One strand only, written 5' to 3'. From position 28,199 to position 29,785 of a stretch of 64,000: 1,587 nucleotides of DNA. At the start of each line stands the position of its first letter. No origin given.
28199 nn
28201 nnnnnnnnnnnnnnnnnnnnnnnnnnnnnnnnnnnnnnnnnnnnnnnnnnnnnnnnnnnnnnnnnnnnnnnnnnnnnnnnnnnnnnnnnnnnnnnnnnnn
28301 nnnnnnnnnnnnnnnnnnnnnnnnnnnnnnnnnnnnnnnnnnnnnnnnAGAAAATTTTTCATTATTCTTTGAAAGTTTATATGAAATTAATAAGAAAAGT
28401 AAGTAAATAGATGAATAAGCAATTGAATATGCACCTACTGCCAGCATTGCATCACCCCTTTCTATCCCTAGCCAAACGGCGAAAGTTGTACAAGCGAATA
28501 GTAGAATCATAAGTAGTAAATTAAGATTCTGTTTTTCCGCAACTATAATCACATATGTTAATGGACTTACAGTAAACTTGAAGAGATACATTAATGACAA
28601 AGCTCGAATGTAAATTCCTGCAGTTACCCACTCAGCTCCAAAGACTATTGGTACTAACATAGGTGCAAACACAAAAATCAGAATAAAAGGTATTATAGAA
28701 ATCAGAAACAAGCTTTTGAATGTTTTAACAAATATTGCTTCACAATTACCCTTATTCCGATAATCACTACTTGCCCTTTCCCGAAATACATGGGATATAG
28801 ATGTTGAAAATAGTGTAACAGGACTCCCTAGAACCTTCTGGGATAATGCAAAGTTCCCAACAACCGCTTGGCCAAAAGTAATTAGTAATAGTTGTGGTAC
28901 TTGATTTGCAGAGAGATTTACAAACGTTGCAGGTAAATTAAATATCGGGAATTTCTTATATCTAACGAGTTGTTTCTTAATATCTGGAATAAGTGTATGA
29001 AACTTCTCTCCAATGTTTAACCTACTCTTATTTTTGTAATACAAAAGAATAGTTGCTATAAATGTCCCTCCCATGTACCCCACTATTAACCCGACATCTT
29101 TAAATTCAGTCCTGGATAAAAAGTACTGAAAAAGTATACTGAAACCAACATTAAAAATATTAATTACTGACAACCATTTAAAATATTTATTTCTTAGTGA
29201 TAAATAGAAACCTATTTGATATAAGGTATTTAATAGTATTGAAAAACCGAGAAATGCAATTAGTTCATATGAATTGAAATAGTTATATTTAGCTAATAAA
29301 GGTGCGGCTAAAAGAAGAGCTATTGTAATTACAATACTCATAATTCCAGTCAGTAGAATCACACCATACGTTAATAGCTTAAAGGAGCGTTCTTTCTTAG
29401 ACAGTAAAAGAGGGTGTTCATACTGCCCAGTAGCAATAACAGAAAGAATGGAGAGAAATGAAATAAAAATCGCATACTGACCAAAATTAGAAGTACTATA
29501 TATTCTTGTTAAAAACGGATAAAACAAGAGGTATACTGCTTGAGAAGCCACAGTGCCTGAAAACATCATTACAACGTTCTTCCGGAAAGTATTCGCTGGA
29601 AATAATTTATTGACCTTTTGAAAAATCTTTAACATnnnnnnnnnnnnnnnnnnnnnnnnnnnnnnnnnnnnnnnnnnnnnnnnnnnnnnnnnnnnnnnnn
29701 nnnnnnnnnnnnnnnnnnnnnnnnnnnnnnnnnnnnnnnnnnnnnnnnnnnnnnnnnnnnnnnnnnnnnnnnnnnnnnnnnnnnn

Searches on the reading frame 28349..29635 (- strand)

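Call 21: search_protein_families(library=pfam, proteins=[window:28349-29635:-], max_evalue=0.001)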
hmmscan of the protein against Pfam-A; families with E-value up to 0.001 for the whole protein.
window:28349-29635:- (429 aa): 2 families
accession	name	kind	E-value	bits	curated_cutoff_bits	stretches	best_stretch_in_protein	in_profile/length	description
PF13440.11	Polysacc_synt_3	-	1.2e-18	67.8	23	1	42-338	2-290/293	Polysaccharide biosynthesis protein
PF01943.22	Polysacc_synt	-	5.3e-05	23.2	28.2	1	18-282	2-264/274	Polysaccharide biosynthesis protein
